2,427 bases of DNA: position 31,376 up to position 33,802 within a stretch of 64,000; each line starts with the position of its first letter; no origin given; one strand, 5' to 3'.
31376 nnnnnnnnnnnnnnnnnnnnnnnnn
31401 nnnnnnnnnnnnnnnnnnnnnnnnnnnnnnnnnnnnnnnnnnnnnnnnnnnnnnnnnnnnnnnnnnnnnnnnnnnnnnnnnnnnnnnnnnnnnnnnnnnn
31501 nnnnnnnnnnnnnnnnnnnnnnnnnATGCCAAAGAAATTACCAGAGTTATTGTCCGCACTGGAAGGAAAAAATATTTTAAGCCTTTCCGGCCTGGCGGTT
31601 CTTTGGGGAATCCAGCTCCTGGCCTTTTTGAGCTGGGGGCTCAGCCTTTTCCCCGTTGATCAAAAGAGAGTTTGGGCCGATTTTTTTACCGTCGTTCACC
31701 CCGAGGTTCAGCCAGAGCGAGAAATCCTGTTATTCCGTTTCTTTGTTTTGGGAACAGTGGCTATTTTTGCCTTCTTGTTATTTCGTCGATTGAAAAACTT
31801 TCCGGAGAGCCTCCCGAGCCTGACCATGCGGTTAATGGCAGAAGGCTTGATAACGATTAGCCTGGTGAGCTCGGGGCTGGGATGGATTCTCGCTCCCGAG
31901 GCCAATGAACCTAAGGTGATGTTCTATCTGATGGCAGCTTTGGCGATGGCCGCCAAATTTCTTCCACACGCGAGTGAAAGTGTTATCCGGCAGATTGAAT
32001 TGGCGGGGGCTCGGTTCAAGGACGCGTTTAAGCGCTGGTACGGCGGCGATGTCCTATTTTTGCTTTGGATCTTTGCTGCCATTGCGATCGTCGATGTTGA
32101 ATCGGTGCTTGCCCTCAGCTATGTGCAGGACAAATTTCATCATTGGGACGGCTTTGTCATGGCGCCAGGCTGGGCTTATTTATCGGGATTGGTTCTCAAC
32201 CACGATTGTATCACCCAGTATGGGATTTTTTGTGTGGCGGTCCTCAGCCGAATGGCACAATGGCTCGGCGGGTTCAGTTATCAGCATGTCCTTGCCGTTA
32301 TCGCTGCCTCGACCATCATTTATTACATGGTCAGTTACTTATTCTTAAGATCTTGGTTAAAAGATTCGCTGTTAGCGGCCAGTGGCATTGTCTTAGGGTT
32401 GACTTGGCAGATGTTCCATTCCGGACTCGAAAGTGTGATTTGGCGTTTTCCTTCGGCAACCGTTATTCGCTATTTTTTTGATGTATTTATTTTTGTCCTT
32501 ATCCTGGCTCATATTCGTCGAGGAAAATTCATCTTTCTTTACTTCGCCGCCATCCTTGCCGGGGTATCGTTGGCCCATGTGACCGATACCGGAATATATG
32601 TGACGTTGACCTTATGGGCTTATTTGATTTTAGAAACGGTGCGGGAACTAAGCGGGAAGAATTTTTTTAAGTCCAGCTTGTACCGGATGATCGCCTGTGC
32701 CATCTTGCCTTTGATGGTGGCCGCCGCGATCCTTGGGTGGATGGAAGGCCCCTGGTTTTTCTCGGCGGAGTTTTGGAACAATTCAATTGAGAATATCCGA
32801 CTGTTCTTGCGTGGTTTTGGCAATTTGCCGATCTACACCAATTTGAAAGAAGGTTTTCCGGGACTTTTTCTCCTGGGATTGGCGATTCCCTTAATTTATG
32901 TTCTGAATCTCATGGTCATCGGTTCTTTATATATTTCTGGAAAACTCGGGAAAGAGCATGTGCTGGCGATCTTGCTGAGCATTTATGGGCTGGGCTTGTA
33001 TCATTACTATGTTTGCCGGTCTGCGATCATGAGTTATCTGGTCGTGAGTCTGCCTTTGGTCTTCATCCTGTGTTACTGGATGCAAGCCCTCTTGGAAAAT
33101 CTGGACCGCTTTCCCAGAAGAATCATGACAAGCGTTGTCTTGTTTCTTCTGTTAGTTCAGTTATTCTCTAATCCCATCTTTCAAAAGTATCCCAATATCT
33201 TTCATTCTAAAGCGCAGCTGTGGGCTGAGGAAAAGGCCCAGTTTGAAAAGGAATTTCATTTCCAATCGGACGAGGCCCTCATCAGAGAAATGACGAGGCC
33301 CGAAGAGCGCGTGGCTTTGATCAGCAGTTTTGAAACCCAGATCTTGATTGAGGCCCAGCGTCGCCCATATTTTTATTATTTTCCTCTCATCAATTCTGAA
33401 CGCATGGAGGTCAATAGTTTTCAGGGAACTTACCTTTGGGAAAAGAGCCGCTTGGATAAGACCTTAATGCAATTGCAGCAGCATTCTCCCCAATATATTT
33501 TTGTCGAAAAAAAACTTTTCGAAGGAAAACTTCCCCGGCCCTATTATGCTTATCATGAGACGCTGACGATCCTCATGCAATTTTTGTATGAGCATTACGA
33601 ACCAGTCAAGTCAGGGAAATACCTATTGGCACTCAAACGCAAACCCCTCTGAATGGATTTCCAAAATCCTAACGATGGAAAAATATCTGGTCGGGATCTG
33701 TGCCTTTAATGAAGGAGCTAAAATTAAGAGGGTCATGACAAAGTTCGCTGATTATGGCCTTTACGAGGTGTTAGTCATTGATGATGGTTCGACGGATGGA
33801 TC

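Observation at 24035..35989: Three tandem 'polyprenyl-phosphate-sugar synthase (GT2) plus GT-C membrane transferase' modules: a multi-module periplasmic glycosylation machine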

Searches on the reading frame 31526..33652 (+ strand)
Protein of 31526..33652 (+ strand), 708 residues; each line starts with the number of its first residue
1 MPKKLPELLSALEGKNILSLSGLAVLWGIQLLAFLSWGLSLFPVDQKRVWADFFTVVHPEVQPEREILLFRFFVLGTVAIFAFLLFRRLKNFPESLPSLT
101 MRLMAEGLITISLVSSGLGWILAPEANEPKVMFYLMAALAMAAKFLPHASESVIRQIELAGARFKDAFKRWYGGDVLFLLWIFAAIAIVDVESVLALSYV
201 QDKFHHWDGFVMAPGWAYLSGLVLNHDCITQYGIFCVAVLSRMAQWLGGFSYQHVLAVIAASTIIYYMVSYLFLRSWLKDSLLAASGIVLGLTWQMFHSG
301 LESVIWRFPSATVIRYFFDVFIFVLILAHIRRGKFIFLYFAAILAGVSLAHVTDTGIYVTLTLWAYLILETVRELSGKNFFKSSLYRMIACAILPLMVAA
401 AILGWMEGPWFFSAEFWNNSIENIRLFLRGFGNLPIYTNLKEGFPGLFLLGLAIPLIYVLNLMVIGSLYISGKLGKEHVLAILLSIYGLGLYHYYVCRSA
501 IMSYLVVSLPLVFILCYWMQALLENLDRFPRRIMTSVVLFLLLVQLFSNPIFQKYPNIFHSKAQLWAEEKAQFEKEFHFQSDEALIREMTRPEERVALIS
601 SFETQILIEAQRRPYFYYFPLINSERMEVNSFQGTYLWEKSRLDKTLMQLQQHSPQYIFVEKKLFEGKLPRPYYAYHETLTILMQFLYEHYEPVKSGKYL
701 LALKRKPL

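Call 3: search_protein_families(library=pfam, proteins=[window:31526-33652:+], max_evalue=0.01)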
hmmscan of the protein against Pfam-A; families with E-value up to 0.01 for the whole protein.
window:31526-33652:+ (708 aa): 0 families

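Call 6: search_protein_families(library=ncbifam, proteins=[window:31526-33652:+], max_evalue=0.01)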
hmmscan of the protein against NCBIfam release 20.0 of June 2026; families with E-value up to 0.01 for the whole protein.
window:31526-33652:+ (708 aa): 0 families

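Call 12: search_solved_structures(query=window:31526-33652:+, max_evalue=10)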
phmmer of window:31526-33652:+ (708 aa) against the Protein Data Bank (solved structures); distinct sequences matched with E-value up to 10: 2.
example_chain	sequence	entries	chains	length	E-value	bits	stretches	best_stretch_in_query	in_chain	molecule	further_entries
4y4n_A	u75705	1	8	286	0.18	13.6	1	435-480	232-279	Putative ribose 1,5-bisphosphate isomerase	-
6hk1_A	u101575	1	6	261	1.5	10.6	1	435-480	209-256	Thiazole synthase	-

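Call 19: find_homologous_proteins(query=window:31526-33652:+)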
Query window:31526-33652:+ (708 aa): 11 proteins with E <= 0.001 among 8000 candidates.
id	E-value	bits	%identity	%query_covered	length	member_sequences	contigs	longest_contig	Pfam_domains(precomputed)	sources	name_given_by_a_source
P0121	0.0e+0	1577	100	100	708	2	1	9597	-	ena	-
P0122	3.8e-141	490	36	98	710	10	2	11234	-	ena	-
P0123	2.6e-118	415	35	94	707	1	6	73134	-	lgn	-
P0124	4.3e-117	411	40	73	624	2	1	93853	-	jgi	jgi:hypothetical protein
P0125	1.9e-113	399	33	97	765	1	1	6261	-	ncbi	-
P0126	5.5e-109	384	33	97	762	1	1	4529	-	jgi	jgi:hypothetical protein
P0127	2.2e-108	382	40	72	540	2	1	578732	-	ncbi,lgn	-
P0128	1.8e-107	379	33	92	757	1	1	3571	-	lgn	-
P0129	9.3e-106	373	32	95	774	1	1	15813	-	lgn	-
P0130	3.5e-100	355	31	98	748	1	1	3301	-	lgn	-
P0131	5.9e-98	347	35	75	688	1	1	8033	-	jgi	jgi:hypothetical protein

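Call 31: search_solved_structures(query=A1, max_evalue=10, show_alignments=1)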
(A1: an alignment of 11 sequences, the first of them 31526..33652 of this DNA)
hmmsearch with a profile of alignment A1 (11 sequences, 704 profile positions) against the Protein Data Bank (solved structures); distinct sequences matched with E-value up to 10: 0.

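Call 39: search_protein_representatives(alignment_id=A1)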
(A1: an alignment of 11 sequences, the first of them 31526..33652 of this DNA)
Query: 11 sequences, 704 profile positions. Proteins with E-value up to 0.001 (for the whole library): 1137; up to 1e-10: 670; up to 1e-30: 406. The best 150 are listed.
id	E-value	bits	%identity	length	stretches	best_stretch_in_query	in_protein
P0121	1.1e-284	962.9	-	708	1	4-703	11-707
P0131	6.3e-275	930.6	-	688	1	9-702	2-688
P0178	3.3e-273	925.0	-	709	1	6-702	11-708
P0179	6.3e-252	854.6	-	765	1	2-703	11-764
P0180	5.8e-248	841.5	-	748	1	6-701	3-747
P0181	1.0e-237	807.6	-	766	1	7-702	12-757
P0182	1.3e-234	797.4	-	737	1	8-702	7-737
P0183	4.7e-229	779.0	-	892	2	47-701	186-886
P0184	5.0e-228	775.6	-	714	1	5-702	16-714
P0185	1.5e-227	774.0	-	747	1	9-703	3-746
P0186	1.8e-227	773.7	-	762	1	11-703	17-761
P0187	6.7e-223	758.7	-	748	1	5-702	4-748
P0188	1.9e-222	757.2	-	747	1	12-702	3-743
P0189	2.9e-222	756.6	-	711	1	6-703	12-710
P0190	1.1e-221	754.6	-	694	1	8-702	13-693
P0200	2.0e-216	737.3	-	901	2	53-702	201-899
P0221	2.3e-196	671.0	-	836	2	89-702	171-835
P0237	5.2e-185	633.4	-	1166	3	61-702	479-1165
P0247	3.4e-176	604.3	-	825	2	166-703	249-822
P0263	2.0e-164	565.4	-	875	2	63-703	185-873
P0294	1.5e-141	489.8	-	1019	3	90-702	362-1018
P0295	2.1e-141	489.3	-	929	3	58-702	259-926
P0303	1.2e-136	473.6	-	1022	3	90-702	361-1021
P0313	2.6e-114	399.7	-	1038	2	49-702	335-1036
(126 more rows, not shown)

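Call 40: search_protein_families(library=pfam, proteins=[P0183, P0200, P0221, P0237, P0247, P0263, P0294, P0295, P0303, P0313], max_evalue=0.01)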
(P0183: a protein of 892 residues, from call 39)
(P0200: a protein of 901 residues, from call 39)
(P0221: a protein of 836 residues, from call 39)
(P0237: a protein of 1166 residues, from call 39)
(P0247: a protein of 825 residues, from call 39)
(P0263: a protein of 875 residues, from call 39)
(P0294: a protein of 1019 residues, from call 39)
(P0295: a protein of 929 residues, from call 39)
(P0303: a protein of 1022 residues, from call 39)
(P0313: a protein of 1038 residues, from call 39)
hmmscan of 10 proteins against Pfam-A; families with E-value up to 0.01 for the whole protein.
P0183 (892 aa): 0 families

P0200 (901 aa): 0 families

P0221 (836 aa): 0 families

P0237 (1166 aa): 0 families

P0247 (825 aa): 0 families

P0263 (875 aa): 0 families

P0294 (1019 aa): 0 families

P0295 (929 aa): 0 families

P0303 (1022 aa): 0 families

P0313 (1038 aa): 0 families

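Call 45: find_related_loci(query=A1, collection=genome_contigs, flank=6000)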
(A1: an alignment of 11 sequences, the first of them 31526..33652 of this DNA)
Query A1 (708 aa) in genome_contigs; peptide patterns used: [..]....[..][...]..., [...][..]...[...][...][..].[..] (x = any residue, [..] = any of these).
104 stretches matched a pattern; 45 encode a relative of the query (tblastn E <= 1e-3); 40 distinct loci.
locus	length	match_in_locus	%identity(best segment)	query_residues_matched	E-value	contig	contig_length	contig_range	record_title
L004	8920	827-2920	36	13-706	3e-146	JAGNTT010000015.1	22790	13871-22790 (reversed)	MAG: Candidatus Omnitrophota bacterium isolate Go_SlAct_bin_392 Go_SlAct_8107_length_22790_cov_9.662269, whole genome sh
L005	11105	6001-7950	39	60-706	1e-139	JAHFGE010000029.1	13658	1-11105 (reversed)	MAG: Candidatus Omnitrophota bacterium isolate nzgw308 NODE_6345_length_13659_cov_2.967351, whole genome shotgun sequenc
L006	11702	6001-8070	37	15-706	7e-138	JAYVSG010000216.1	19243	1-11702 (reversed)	MAG: Candidatus Omnitrophota bacterium isolate GL74_DN_concoct_188_sub GL74_DN_concoct_188_sub_215, whole genome shotgun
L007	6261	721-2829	35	10-707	8e-135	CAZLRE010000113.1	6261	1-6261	MAG TPA_asm: uncultured Planctomycetales bacterium isolate binchicken_co16_163 genome assembly, contig: NODE_20482_lengt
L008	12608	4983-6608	42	175-706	6e-133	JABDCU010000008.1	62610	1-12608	MAG: Candidatus Omnitrophota bacterium isolate BWMinControl_Nextera19_MAG3 3300020833.a:Ga0206995_1008, whole genome sho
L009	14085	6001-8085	34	16-706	1e-117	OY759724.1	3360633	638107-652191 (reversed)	MAG: Candidatus Omnitrophota bacterium isolate 1a5844f9-839a-4d7b-a7f9-2444bab12bdd genome assembly, chromosome: 1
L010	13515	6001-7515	40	199-706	2e-113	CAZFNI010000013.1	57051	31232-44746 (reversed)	MAG TPA_asm: uncultured Planctomycetales bacterium isolate SRP342105_co1_465 genome assembly, contig: NODE_688_length_57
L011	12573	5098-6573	40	197-706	2e-112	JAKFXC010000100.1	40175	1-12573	MAG: Candidatus Omnitrophota bacterium isolate ND2_Bin_17 ND2_0000082, whole genome shotgun sequence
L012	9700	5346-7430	32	28-706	5e-112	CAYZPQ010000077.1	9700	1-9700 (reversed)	MAG TPA_asm: uncultured Planctomycetales bacterium isolate SRP219642_co4_193 genome assembly, contig: NODE_11949_length_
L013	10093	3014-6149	31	7-706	2e-110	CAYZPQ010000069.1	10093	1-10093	MAG TPA_asm: uncultured Planctomycetales bacterium isolate SRP219642_co4_193 genome assembly, contig: NODE_11317_length_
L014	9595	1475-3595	33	3-706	2e-112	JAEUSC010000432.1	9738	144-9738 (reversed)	MAG: Candidatus Omnitrophota bacterium isolate new MAG-293 k141_2573702, whole genome shotgun sequence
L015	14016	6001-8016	32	15-705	1e-107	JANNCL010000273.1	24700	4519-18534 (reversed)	MAG: Candidatus Omnitrophota bacterium isolate OTE_78_metabat_191 OTE_78_k141_285396, whole genome shotgun sequence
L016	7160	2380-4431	35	16-706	2e-107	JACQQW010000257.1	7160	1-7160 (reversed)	MAG: Candidatus Omnitrophota bacterium isolate NC_groundwater_1343_Ag_S-0.2um_51_20 S_p2_S4_coassembly_k141_3555134, who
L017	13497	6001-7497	40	200-706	2e-107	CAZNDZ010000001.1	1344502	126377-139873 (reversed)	MAG TPA_asm: uncultured Planctomycetales bacterium isolate SRP219642_co4_309 genome assembly, contig: NODE_1_length_1344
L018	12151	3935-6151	32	17-706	2e-105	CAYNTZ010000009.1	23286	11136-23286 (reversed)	MAG TPA_asm: uncultured Planctomycetales bacterium isolate SRP150892_co1_50 genome assembly, contig: NODE_1870_length_23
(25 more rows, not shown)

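Call 53: predict_structure(alignment_id=A4)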
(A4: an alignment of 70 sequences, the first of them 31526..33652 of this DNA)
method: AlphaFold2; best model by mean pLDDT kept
length: 708 residues; sequences in the alignment: 70
mean_pLDDT: 92.2   pTM: 0.91
mean pLDDT of the five models: 92.2, 91.2, 91.1, 91.1, 90.8
residues with pLDDT >= 90: 599; 70-90: 76; 50-70: 10; < 50: 23
segments of 3 or more residues with pLDDT < 50: 147-168
pLDDT, mean of each block of 10 residues (from residue 1): 83 91 96 94 93 95 92 96 88 73 90 92 92 92 63 31 39 84 96 96 96 98 98 96 98 98 98 96 97 94 89 96 98 97 98 96 97 84 91 98 97 97 93 92 91 95 96 94 98 91 91 97 90 94 95 93 88 96 98 98 98 98 96 96 98 98 98 97 98 98 96
secondary structure, 60 per line:
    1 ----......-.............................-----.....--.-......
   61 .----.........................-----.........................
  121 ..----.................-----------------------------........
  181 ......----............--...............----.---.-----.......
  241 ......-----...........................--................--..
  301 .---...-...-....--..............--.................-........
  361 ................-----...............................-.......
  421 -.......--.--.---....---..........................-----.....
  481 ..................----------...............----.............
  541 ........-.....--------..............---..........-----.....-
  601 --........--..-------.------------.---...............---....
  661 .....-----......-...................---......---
elements in order (helices of 4 or more, strands of 3 or more residues): H5-10 H12-40 H46-50 H55-60 H66-90 H96-122 H127-143 H173-186 H191-202 H205-219 H234-246 H252-278 H281-296 H313-316 H319-332 H335-351 H353-376 H382-412 H414-420 H422-428 H438-441 H445-470 H476-497 H509-523 H528-548 H550-554 H563-576 H580-589 E595-599 H603-610 H640-653 E657-661 H662-665 H671-676 H678-690 E691-696 E700-705

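Call 56: fold_search(model_id=the predicted structure, library=pdb)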
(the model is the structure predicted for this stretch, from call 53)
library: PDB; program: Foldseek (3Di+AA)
matches with E <= 10: 376; with E <= 0.001: 20
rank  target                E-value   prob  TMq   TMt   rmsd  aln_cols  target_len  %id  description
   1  3waj                  5.3e-06  1.00  0.39  0.36  13.1       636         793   14  Crystal structure of the Archaeoglobus fulgidus oligosaccharyltransferase (O29867_ARCFU) complex with Zn and sulfate (released 2013-10-30)
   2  8age_A                5.5e-06  1.00  0.41  0.45  12.0       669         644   11  Structure of yeast oligosaccharylransferase complex with acceptor peptide bound (released 2022-12-07)
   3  8agb_A                6.5e-06  1.00  0.40  0.44  10.9       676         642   12  Structure of yeast oligosaccharylransferase complex with lipid-linked oligosaccharide bound (released 2022-12-07)
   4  3wak                  1.3e-05  1.00  0.38  0.33  14.0       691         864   12  Crystal structure of the Archaeoglobus fulgidus oligosaccharyltransferase (O29867_ARCFU) in the apo form (released 2013-10-30)
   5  6ezn_F                3.4e-05  1.00  0.38  0.41  12.9       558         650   12  Cryo-EM structure of the yeast oligosaccharyltransferase (OST) complex (released 2018-01-17)
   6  8agc_A                6.9e-05  1.00  0.38  0.38  14.5       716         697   11  Structure of yeast oligosaccharylransferase complex with lipid-linked oligosaccharide and non-acceptor peptide bound (released 2022-12-07)
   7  8pn9_A                6.9e-05  1.00  0.36  0.38  14.8       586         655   14  Structure of human oligosaccharyltransferase OST-A complex bound to NGI-1 (released 2024-05-08)
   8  5f15                  7.2e-05  1.00  0.39  0.49  11.8       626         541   12  Crystal Structure of ArnT from Cupriavidus metallidurans bound to Undecaprenyl phosphate (released 2016-02-17)
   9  7zlh_A                7.8e-05  1.00  0.41  0.44  12.1       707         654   11  Cryo-EM structure of C-mannosyltransferase CeDPY19, in apo state, bound to CMT2-Fab and anti-Fab nanobody (released 2023-01-11)
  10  8b6l_I                8.8e-05  1.00  0.38  0.38  13.8       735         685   10  Subtomogram average of the human Sec61-TRAP-OSTA-translocon (released 2022-12-07)
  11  6ftg_5                9.6e-05  1.00  0.37  0.40  16.2       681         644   13  Subtomogram average of OST-containing ribosome-translocon complexes from canine rough microsomal membranes (released 2018-03-21)
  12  6gxc_A                1.7e-04  1.00  0.36  0.36  11.8       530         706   13  Bacterial oligosaccharyltransferase PglB in complex with an inhibitory peptide and a reactive lipid-linked oligosaccha (released 2018-11-14)
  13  9n9j_I                1.9e-04  1.00  0.33  0.33  15.6       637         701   11  Structure of a GRP94 folding intermediate engaged with a CCDC134- and FKBP11-bound secretory translocon (released 2025-11-19)
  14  6s7o_A                2.7e-04  1.00  0.40  0.43  12.4       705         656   10  Cryo-EM structure of human oligosaccharyltransferase complex OST-A (released 2019-12-18)
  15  5ogl_A                2.8e-04  1.00  0.35  0.35  11.2       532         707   11  Structure of bacterial oligosaccharyltransferase PglB in complex with an acceptor peptide and an lipid-linked oligosac (released 2017-10-25)
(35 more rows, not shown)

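Call 88: search_protein_families(library=pfam, alignment_id=A4, max_evalue=0.01)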
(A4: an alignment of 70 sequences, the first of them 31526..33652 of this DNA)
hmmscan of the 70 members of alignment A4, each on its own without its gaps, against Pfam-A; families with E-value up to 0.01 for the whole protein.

A. member 1, window:31526-33652:+ (708 aa): 0 families

B. families by the number of members that match (of 70 scanned): 1 family
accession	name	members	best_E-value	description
PF19053.6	EccD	1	0.0051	EccD-like transmembrane domain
